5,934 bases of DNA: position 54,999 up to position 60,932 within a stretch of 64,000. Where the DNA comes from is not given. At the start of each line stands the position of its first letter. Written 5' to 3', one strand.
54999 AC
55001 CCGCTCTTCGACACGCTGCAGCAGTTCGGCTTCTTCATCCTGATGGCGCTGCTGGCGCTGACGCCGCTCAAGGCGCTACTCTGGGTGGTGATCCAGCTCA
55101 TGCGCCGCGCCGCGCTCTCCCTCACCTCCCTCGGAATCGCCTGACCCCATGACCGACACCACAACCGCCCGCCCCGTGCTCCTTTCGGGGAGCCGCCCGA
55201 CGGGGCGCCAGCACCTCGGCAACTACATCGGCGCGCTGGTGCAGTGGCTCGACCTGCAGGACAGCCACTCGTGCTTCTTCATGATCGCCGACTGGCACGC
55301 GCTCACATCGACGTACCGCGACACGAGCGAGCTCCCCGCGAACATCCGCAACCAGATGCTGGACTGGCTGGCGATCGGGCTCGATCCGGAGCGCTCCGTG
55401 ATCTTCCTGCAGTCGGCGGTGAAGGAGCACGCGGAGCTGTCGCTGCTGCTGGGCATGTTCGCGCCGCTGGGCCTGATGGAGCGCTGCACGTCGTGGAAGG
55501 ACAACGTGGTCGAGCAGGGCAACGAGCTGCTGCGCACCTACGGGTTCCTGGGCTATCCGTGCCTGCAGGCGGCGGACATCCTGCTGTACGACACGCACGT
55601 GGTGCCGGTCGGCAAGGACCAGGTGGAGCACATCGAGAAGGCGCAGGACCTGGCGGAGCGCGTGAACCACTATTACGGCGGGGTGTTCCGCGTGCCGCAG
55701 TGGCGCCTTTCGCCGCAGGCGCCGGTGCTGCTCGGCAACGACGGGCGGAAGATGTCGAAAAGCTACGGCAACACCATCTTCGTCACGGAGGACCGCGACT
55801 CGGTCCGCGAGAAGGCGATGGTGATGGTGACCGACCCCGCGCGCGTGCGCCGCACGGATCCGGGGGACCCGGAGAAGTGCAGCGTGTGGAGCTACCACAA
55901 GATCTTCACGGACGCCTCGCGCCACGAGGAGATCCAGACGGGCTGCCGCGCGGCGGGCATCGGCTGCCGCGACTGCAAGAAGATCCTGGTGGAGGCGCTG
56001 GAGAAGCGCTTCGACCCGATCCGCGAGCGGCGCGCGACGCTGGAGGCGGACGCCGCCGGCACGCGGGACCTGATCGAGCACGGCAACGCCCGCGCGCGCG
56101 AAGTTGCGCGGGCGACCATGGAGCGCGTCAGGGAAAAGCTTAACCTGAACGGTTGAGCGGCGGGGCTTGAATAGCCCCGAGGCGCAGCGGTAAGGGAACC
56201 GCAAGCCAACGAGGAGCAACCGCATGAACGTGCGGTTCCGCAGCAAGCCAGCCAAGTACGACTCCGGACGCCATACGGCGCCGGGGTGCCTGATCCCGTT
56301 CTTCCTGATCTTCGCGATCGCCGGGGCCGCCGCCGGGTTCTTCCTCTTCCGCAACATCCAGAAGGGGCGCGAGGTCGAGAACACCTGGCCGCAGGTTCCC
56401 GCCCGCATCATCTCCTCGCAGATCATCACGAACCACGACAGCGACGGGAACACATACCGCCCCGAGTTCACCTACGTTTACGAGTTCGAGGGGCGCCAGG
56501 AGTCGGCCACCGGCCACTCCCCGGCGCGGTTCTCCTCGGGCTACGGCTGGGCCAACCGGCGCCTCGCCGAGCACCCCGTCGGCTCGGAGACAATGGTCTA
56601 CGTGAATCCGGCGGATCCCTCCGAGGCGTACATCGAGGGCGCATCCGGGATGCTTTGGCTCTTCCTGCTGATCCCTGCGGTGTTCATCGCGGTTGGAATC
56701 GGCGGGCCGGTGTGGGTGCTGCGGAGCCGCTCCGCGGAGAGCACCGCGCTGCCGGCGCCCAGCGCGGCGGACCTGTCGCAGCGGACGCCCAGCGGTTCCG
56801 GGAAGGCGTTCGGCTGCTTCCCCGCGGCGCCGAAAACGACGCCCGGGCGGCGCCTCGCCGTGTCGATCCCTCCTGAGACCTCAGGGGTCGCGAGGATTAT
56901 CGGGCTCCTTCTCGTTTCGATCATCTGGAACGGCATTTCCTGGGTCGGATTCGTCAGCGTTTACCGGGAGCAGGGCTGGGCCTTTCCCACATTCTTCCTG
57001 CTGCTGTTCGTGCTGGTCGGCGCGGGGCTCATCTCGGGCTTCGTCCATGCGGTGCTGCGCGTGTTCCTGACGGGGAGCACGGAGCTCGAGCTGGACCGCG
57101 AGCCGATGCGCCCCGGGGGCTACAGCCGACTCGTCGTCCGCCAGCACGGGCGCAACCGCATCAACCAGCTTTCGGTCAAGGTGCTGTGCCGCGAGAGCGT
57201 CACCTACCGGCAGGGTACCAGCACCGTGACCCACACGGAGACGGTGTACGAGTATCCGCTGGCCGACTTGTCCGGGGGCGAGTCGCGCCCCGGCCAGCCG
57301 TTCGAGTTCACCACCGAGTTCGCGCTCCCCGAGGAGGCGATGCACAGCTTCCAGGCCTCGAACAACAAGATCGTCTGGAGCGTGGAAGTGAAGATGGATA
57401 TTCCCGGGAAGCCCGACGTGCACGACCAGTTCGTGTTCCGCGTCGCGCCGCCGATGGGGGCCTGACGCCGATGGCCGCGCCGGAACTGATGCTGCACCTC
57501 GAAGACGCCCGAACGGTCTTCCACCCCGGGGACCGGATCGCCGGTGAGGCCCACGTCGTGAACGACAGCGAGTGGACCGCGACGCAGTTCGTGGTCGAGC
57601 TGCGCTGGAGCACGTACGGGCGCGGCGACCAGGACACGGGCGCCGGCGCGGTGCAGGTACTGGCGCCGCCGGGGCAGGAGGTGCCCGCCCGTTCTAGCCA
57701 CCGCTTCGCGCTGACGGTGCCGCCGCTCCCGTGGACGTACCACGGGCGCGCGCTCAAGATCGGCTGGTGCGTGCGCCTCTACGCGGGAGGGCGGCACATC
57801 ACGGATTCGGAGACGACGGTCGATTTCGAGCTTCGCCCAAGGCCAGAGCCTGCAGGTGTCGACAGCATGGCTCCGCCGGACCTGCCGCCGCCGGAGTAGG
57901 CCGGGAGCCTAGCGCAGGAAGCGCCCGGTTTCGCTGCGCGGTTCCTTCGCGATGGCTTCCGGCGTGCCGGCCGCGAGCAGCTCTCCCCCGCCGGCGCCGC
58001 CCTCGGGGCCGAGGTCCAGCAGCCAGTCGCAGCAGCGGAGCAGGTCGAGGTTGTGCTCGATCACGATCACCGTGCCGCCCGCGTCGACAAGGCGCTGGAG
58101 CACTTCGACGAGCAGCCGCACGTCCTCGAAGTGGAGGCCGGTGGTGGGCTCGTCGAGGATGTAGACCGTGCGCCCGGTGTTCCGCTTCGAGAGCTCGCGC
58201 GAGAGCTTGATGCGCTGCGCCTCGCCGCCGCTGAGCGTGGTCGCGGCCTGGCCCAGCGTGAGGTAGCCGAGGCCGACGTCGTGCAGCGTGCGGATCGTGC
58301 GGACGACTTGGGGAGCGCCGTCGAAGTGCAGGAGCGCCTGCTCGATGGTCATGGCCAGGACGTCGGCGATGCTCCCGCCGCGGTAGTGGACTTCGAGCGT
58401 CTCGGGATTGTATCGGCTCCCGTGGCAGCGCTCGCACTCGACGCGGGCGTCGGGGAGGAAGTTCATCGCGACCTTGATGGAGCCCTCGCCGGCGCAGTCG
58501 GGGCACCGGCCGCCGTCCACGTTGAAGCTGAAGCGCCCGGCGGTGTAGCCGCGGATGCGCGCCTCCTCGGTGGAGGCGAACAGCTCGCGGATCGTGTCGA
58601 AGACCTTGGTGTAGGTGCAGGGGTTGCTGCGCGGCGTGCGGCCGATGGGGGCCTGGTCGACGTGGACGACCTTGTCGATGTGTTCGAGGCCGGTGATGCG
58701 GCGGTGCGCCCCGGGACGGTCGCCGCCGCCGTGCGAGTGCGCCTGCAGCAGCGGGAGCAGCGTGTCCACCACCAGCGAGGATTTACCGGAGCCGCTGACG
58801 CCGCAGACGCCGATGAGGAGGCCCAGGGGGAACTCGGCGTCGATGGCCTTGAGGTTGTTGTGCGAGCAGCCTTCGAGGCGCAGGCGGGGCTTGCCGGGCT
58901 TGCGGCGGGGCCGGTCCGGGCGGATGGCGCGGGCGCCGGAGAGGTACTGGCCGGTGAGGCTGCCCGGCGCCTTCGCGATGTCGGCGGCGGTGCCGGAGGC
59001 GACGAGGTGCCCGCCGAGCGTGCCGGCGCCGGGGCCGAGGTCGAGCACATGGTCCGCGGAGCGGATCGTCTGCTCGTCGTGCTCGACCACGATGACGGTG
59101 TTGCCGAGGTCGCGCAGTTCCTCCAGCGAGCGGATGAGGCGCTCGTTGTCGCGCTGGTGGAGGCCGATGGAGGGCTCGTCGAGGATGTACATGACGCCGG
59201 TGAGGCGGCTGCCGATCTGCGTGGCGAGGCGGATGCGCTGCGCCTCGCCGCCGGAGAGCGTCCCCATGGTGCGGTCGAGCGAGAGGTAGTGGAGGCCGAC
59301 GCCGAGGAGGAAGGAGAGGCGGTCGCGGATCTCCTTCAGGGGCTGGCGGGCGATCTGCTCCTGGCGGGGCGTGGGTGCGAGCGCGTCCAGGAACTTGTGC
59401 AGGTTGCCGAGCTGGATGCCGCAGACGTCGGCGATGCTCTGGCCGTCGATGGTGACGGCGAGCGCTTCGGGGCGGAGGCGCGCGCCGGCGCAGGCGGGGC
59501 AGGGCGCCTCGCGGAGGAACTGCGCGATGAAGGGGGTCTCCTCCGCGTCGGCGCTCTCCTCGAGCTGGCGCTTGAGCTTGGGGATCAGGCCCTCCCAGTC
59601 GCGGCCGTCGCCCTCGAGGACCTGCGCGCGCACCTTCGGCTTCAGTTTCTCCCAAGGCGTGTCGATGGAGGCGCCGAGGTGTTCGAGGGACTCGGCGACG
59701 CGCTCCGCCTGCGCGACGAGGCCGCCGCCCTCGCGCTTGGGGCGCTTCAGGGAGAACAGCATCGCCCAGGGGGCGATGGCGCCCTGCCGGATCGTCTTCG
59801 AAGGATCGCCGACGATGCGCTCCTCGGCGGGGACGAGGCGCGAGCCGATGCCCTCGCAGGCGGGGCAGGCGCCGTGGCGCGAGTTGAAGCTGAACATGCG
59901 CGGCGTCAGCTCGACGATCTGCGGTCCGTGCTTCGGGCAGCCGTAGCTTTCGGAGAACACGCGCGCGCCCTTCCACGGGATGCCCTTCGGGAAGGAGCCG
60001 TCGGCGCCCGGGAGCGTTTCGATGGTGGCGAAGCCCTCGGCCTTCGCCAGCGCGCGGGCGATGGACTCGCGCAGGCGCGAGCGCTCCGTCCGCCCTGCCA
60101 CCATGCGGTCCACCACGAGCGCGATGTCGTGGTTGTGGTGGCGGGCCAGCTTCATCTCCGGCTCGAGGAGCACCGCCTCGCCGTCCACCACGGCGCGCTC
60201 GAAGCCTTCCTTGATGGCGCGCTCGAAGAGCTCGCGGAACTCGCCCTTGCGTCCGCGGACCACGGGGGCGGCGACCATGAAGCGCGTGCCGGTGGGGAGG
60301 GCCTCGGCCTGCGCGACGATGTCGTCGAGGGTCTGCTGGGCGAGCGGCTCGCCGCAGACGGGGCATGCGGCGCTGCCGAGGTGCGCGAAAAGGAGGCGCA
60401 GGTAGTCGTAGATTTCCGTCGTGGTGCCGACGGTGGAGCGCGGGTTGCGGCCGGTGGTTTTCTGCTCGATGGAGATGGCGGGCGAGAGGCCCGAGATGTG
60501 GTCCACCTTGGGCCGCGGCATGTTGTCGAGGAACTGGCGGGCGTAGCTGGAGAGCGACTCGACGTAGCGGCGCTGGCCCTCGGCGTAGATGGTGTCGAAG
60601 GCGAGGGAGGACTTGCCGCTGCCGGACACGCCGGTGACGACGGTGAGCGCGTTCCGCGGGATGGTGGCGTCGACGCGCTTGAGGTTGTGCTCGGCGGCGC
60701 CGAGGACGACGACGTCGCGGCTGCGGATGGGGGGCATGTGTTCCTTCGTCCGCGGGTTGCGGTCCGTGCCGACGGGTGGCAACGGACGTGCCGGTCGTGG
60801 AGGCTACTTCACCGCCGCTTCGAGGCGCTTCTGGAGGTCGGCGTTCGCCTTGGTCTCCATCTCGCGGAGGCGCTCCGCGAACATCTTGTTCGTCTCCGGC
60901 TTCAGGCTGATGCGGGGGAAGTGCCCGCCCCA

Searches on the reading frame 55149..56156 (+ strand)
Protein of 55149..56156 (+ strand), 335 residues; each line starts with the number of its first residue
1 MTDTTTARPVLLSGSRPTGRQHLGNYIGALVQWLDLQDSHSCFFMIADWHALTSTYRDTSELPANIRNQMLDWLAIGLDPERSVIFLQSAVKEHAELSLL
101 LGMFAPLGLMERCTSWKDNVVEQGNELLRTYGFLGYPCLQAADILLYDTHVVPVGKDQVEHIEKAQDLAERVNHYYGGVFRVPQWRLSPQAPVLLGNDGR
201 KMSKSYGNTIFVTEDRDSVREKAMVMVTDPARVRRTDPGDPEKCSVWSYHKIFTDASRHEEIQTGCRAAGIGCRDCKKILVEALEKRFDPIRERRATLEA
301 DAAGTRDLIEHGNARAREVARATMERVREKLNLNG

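Call 51: search_protein_families(library=pfam, proteins=[window:55149-56156:+], max_evalue=0.0001)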
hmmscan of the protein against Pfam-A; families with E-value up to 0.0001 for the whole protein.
window:55149-56156:+ (335 aa): 1 family
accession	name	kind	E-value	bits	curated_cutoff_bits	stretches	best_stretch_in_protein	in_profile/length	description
PF00579.31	tRNA-synt_1b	-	4.5e-61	207.2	21.1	1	8-288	5-291/292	tRNA synthetases class I (W and Y)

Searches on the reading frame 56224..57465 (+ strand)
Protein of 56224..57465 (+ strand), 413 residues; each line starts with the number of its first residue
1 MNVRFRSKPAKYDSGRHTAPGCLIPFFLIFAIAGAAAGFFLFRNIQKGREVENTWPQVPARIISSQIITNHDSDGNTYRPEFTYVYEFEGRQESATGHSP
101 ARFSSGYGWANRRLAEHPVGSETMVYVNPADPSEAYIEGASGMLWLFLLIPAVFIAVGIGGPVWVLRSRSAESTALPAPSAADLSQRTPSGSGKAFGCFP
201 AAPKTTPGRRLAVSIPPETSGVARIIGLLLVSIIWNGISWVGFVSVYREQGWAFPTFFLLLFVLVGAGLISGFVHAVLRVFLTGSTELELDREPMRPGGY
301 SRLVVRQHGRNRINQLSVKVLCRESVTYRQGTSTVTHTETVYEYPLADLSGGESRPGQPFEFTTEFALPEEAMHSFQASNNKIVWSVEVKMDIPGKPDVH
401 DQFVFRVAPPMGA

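Call 51: search_protein_families(library=pfam, proteins=[window:56224-57465:+], max_evalue=0.0001)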
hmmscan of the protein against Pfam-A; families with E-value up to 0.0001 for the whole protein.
window:56224-57465:+ (413 aa): 1 family
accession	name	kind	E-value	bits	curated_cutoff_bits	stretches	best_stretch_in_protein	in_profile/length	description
PF12158.14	DUF3592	-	1.2e-13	51.9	25.3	1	58-139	1-81/84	Domain of unknown function (DUF3592)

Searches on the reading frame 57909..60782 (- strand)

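Call 51: search_protein_families(library=pfam, proteins=[window:57909-60782:-], max_evalue=0.0001)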
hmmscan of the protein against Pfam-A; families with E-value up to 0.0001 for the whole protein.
window:57909-60782:- (957 aa): 7 families
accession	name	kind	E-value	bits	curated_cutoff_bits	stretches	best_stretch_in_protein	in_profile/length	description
PF17760.6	UvrA_inter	-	3.6e-31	107.7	23.3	1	150-256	1-107/109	UvrA interaction domain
PF00005.33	ABC_tran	-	8.4e-17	62.5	25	0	833-881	92-137/137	ABC transporter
PF17755.6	UvrA_DNA-bind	-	4.1e-12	46.8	23.2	1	321-406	3-95/110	UvrA DNA-binding domain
PF02463.25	SMC_N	-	1.8e-08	34.5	40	0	45-580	25-209/220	RecF/RecN/SMC N terminal domain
PF20703.3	nSTAND1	-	6e-08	33.2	27.1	0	656-685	35-64/379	Novel STAND NTPase 1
PF13555.12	AAA_29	-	8.7e-06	25.8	27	0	37-60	15-38/61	P-loop containing region of AAA domain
PF13304.12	AAA_21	-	4.3e-05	24.2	27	0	864-910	259-298/304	AAA domain, putative AbiEii toxin, Type IV TA system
